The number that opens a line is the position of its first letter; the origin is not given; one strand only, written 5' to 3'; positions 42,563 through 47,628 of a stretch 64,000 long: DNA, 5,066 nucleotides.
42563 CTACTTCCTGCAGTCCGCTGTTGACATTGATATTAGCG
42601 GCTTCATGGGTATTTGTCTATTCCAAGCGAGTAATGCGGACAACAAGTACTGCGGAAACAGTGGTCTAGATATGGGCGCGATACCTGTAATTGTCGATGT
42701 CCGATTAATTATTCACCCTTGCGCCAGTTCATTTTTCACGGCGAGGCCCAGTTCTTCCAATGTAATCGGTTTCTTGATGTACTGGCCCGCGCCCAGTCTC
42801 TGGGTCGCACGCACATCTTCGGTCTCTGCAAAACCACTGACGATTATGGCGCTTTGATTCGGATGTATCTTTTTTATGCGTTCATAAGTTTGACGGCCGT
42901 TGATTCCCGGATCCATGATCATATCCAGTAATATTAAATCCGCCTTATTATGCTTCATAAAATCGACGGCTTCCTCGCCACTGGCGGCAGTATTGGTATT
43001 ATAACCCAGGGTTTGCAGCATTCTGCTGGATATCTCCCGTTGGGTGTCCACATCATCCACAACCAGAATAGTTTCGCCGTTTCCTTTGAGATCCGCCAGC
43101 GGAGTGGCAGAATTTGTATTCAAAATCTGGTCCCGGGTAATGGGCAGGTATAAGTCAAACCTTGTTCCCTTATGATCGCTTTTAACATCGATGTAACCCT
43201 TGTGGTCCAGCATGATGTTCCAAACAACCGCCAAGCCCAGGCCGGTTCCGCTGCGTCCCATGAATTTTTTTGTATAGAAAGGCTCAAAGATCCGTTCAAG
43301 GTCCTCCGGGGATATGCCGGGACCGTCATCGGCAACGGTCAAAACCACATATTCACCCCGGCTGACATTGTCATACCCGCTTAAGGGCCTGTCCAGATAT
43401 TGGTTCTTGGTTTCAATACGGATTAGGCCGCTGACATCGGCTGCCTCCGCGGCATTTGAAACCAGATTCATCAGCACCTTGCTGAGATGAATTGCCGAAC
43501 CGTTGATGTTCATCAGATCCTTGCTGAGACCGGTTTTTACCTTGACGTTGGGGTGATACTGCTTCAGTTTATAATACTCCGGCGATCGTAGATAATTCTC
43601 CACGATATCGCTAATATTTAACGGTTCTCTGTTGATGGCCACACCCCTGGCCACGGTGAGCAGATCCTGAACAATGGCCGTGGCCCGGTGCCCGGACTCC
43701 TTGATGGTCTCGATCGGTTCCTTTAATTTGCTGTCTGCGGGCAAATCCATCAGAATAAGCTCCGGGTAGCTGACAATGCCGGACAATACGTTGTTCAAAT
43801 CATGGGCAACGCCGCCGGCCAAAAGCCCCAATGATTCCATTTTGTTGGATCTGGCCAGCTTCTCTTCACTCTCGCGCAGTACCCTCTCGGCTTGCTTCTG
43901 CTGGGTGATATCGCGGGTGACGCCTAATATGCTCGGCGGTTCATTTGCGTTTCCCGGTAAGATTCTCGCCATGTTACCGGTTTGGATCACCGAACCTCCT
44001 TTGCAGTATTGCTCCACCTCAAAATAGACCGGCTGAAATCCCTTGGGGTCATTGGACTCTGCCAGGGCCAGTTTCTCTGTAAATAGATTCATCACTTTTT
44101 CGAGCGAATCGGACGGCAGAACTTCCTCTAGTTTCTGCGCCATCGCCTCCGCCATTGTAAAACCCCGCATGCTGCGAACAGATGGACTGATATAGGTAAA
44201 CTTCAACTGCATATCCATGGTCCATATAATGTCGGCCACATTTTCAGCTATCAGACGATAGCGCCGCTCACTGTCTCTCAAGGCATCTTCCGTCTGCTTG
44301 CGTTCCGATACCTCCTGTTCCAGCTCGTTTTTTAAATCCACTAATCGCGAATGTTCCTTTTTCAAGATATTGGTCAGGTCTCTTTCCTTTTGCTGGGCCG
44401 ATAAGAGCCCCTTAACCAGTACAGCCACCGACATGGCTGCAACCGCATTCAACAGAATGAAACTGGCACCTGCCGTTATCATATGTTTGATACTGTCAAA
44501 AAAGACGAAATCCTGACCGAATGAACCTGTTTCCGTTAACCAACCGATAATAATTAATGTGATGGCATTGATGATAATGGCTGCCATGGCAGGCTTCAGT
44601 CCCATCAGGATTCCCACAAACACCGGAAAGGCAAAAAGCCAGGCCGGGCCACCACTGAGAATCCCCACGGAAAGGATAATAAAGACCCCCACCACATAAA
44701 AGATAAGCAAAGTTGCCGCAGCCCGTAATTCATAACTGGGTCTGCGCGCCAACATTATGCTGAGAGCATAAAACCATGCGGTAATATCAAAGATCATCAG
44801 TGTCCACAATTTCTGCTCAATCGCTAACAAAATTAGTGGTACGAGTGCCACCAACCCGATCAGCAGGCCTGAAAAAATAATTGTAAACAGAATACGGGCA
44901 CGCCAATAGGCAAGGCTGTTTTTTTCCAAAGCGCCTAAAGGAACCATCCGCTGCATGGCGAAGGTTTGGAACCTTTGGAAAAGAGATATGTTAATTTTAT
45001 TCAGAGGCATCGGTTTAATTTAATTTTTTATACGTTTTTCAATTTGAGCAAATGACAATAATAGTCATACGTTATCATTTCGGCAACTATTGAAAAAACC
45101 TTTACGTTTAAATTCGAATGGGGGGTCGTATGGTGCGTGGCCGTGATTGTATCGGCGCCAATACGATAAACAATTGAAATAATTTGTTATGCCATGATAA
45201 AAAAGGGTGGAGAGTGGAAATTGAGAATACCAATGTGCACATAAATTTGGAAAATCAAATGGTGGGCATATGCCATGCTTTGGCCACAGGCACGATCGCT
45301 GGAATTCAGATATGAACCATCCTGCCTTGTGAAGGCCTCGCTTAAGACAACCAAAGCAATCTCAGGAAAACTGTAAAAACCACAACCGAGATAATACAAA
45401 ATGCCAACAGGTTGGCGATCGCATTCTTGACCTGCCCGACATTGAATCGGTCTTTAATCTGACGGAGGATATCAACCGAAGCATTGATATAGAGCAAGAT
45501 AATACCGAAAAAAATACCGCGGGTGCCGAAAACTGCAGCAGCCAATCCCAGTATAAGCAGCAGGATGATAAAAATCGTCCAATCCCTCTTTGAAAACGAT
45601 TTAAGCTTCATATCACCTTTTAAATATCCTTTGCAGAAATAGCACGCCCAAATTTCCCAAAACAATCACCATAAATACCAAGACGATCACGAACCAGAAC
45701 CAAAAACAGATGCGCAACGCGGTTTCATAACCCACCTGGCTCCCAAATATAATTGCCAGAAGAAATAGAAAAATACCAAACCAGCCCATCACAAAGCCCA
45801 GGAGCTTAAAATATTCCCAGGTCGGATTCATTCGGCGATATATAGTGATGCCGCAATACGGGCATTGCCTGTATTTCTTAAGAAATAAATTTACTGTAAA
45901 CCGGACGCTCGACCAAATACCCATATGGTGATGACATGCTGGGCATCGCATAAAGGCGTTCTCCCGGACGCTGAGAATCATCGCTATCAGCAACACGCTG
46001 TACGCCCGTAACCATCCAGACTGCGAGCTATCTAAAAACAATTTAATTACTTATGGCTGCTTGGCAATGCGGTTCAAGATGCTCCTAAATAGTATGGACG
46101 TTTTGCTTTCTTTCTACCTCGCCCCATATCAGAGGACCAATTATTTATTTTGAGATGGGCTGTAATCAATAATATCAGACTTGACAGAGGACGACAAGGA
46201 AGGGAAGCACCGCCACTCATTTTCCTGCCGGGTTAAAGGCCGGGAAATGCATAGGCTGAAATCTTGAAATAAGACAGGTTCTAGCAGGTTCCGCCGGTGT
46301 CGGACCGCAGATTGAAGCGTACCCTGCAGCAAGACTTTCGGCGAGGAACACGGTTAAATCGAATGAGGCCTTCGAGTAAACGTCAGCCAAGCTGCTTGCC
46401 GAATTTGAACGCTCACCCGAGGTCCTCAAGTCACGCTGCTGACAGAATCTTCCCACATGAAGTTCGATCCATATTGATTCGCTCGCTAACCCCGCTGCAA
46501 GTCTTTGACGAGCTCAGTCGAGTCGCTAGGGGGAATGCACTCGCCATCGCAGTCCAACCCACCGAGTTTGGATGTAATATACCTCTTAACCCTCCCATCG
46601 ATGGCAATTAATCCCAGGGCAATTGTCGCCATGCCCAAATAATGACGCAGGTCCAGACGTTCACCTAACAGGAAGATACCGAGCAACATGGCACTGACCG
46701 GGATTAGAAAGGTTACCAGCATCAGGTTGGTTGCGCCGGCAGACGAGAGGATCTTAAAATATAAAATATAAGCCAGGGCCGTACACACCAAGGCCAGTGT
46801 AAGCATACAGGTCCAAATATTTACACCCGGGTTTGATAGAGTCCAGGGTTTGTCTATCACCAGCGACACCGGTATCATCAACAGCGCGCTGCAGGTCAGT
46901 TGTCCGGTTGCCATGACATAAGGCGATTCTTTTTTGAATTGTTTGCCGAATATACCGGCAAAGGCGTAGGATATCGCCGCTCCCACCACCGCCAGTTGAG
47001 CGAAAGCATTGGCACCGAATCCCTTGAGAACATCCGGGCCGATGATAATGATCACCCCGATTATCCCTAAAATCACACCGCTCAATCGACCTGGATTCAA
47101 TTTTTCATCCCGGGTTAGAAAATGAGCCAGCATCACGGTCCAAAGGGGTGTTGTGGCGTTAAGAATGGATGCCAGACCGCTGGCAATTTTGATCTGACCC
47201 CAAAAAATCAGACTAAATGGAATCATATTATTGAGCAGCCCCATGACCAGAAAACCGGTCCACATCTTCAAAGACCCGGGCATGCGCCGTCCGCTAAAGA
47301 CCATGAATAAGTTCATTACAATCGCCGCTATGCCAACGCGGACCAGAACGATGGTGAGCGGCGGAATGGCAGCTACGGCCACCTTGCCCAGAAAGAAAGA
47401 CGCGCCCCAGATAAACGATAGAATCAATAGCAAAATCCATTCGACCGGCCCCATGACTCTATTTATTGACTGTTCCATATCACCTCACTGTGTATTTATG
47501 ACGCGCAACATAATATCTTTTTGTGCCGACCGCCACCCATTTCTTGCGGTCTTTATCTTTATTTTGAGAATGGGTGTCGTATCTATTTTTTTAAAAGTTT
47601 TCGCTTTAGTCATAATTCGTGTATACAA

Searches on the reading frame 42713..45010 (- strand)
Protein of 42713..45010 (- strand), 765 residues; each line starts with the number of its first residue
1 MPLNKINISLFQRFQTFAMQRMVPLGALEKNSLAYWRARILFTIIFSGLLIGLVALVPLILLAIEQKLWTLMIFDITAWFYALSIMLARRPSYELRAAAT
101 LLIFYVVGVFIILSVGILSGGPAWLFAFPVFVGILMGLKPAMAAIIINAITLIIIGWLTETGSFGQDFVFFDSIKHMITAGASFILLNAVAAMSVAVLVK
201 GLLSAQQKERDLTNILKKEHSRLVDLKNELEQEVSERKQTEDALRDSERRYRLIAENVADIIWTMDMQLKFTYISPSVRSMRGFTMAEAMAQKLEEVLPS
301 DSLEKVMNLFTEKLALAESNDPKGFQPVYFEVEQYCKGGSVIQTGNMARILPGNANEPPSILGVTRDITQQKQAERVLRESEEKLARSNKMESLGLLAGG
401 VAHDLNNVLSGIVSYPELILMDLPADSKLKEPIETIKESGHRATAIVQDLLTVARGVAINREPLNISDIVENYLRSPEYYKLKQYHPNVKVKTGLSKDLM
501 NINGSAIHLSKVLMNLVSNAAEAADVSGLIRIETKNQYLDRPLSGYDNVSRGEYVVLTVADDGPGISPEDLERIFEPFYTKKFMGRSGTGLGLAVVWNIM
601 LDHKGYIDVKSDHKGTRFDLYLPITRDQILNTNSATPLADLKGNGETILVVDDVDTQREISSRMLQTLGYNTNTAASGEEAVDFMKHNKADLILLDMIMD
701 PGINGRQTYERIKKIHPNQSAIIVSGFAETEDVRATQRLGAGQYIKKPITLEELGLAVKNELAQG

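Call 36: search_protein_families(library=pfam, proteins=[window:42713-45010:-], max_evalue=0.00001)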
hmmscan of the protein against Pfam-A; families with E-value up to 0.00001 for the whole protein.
window:42713-45010:- (765 aa): 4 families
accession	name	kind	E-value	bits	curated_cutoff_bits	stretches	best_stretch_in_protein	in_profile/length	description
PF20969.2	MASE11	-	1.7e-35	122.9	27.3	1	35-202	1-168/168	MASE11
PF00072.30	Response_reg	-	9.2e-22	77.8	30.2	1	648-758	1-110/111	Response regulator receiver domain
PF02518.31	HATPase_c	-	1.6e-21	77.3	26.4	1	506-625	3-110/111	Histidine kinase-, DNA gyrase B-, and HSP90-like ATPase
PF00512.31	HisKA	-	9.9e-10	38.8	26.9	1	395-455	3-62/66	His Kinase A (phospho-acceptor) domain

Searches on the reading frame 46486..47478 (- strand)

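Call 36: search_protein_families(library=pfam, proteins=[window:46486-47478:-], max_evalue=0.00001)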
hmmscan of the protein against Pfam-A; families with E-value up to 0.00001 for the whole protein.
window:46486-47478:- (330 aa): 1 family
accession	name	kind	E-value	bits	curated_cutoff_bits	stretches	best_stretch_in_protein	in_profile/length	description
PF00892.27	EamA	-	3.4e-44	150.8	28.2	2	15-146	5-134/135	EamA-like transporter family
